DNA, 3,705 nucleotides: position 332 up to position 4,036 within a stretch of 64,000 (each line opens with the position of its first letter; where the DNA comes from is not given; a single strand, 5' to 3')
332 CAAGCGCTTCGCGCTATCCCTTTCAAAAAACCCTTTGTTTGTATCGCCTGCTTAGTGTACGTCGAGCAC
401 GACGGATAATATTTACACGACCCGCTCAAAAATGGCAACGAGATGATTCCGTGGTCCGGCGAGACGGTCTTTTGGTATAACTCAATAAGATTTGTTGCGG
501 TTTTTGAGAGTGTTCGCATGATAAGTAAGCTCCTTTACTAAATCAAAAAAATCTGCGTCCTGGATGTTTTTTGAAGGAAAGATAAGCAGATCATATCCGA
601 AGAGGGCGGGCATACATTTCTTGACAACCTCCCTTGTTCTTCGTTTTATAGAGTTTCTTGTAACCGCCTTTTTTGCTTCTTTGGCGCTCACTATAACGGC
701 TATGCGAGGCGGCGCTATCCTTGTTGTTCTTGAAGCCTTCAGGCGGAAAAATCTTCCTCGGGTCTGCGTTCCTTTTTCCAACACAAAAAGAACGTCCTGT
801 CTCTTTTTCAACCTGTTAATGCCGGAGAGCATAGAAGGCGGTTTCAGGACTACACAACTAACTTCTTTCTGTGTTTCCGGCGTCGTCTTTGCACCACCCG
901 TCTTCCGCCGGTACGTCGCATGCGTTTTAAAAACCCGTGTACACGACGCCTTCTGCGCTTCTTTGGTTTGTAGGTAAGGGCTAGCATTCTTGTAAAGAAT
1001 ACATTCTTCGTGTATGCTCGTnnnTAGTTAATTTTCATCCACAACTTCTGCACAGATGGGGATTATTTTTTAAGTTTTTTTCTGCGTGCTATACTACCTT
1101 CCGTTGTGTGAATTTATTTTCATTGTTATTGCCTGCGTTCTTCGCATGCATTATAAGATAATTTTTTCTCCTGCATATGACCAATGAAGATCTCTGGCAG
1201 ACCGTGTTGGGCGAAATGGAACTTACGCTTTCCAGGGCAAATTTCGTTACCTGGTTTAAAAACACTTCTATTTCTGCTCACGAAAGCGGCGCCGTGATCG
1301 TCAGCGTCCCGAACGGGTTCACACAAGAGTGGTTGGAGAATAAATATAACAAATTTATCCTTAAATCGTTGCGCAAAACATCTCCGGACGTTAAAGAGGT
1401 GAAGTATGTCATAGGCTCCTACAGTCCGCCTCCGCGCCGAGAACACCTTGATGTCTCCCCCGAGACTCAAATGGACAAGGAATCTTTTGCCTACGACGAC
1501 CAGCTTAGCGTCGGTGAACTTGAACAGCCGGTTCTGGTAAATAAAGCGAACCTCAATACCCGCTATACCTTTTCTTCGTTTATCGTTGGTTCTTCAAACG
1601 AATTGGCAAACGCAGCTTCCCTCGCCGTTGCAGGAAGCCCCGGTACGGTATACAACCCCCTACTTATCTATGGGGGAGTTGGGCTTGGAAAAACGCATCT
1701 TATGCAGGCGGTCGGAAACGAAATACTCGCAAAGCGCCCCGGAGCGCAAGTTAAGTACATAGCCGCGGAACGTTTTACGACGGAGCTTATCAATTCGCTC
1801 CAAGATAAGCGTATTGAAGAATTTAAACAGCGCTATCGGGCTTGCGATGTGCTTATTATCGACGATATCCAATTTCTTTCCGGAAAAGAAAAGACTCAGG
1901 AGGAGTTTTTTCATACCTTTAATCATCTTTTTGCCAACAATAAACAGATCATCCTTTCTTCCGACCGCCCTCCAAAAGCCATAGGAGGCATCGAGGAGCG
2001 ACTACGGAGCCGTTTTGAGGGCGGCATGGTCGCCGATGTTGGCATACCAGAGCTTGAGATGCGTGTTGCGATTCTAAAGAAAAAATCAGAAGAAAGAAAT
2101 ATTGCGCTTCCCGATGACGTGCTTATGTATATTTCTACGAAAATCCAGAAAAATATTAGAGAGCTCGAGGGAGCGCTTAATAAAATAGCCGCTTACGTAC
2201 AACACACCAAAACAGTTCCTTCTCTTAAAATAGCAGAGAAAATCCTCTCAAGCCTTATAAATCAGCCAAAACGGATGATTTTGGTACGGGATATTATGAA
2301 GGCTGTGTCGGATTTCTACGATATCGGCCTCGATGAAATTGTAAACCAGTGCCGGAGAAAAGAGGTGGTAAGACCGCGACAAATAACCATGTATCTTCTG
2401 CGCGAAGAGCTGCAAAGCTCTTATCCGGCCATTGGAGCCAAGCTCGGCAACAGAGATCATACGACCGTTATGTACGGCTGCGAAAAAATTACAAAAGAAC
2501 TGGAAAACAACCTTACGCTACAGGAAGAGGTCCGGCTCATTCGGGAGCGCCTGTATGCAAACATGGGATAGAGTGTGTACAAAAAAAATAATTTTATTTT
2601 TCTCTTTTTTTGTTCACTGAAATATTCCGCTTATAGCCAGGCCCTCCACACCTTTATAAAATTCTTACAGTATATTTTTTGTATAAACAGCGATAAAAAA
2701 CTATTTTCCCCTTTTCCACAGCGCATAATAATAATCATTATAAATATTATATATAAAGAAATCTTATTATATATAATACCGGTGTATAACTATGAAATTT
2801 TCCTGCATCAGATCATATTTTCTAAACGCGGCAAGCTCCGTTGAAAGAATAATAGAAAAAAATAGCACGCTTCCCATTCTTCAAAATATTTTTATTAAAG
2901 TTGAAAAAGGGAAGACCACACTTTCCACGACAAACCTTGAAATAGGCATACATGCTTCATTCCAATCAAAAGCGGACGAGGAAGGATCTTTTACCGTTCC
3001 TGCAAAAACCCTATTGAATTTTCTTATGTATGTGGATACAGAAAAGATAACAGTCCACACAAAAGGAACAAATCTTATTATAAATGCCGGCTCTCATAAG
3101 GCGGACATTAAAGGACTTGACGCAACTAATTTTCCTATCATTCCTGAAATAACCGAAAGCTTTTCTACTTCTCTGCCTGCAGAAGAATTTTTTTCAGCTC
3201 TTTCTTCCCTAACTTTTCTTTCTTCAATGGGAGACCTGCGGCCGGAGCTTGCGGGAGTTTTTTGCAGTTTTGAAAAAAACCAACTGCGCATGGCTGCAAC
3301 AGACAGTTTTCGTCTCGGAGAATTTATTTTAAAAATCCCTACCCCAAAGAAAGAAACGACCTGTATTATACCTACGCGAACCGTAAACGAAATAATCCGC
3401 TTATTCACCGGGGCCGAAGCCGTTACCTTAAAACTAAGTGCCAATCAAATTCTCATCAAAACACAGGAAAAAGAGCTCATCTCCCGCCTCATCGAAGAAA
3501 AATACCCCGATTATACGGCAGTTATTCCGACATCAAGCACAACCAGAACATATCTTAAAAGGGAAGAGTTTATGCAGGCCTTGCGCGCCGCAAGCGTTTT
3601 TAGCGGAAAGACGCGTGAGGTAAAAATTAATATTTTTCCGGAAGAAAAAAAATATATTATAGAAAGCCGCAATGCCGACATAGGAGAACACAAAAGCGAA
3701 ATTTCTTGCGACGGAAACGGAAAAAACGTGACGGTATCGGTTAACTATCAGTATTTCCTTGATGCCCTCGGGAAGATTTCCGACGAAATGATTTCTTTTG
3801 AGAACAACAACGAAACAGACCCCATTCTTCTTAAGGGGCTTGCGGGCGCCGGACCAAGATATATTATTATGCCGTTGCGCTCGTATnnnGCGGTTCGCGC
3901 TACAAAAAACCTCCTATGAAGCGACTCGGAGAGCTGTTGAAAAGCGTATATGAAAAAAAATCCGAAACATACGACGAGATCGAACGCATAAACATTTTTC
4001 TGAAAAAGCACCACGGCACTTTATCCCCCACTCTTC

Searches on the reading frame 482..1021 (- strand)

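Call 10: search_protein_families(library=pfam, proteins=[window:482-1021:-])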
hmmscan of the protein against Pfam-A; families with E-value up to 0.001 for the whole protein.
window:482-1021:- (179 aa): 1 family
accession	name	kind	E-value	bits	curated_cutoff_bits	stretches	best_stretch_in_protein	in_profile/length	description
PF00825.24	Ribonuclease_P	-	2.2e-19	69.9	22.3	1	69-169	5-105/109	Ribonuclease P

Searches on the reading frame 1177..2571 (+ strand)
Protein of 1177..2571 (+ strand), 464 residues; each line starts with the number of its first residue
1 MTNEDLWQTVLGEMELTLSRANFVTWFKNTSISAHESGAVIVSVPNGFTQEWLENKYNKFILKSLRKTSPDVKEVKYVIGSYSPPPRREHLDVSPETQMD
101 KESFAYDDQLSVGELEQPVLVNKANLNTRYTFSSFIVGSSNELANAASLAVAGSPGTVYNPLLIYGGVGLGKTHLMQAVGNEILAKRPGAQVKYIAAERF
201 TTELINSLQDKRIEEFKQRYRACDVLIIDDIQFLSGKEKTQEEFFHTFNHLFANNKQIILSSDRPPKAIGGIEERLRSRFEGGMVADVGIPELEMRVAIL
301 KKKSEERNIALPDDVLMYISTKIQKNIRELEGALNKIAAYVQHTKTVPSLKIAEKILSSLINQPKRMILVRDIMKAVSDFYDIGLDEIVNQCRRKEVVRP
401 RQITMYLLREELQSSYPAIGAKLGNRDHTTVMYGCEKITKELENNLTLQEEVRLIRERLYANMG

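Call 10: search_protein_families(library=pfam, proteins=[window:1177-2568:+])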
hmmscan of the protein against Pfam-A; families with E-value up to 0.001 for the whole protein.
window:1177-2568:+ (464 aa): 8 families
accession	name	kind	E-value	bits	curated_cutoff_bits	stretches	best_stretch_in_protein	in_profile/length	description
PF00308.24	Bac_DnaA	-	2.8e-70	236.1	23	1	126-286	1-161/162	Bacterial DnaA ATPAse domain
PF08299.17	Bac_DnaA_C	-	4.2e-28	97.6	31.5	1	371-438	2-69/69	Bacterial dnaA protein helix-turn-helix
PF11638.13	DnaA_N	-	1.6e-14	53.8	24.6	1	5-66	2-64/65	DnaA N-terminal domain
PF01695.23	IstB_IS21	-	1e-11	45.3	24.1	1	162-264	95-194/238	IstB-like ATP binding protein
PF00004.35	AAA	-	4.6e-07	30.8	21.2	1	162-280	1-123/131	ATPase family associated with various cellular activities (AAA)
PF13401.12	AAA_22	-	6.1e-05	23.8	27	0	212-253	74-109/130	AAA domain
PF22688.2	Hda_lid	-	7.4e-05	23.1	27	1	295-337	3-45/65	Hda, lid domain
PF13173.12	AAA_14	-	0.00011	22.6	27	1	160-263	3-98/129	AAA domain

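Call 14: find_encoding_contigs(protein=window:1177-2571:+, flank=10000, max_places=6)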
Protein window:1177-2571:+ (464 aa): 1 contig read that carries it; 1 place shown.
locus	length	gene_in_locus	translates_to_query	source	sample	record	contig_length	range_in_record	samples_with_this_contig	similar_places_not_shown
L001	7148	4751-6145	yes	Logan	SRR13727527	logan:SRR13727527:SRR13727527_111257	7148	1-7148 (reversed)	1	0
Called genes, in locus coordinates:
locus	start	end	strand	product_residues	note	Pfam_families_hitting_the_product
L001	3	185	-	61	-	?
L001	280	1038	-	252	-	PF08378:NERD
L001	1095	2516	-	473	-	PF01943:Polysacc_synt, PF13440:Polysacc_synt_3, PF01554:MatE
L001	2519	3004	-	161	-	PF13083:KH_KhpA-B (weak), PF01424:R3H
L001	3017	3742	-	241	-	PF02096:60KD_IMP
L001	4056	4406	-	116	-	PF00825:Ribonuclease_P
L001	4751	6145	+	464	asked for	PF11638:DnaA_N, PF00308:Bac_DnaA, PF01695:IstB_IS21, PF00004:AAA (weak), PF08299:Bac_DnaA_C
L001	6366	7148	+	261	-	?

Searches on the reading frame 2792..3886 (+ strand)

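Call 10: search_protein_families(library=pfam, proteins=[window:2792-3886:+])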
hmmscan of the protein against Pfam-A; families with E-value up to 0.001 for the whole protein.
window:2792-3886:+ (365 aa): 3 families
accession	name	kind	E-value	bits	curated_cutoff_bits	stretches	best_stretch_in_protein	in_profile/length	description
PF00712.24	DNA_pol3_beta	-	4.8e-30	104.6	24.4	2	1-118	1-120/120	DNA polymerase III beta subunit, N-terminal domain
PF02767.21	DNA_pol3_beta_2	-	7.9e-26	91.1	27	1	128-240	2-116/116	DNA polymerase III beta subunit, central domain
PF02768.20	DNA_pol3_beta_3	-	1.3e-18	67.4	27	1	243-363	2-121/121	DNA polymerase III beta subunit, C-terminal domain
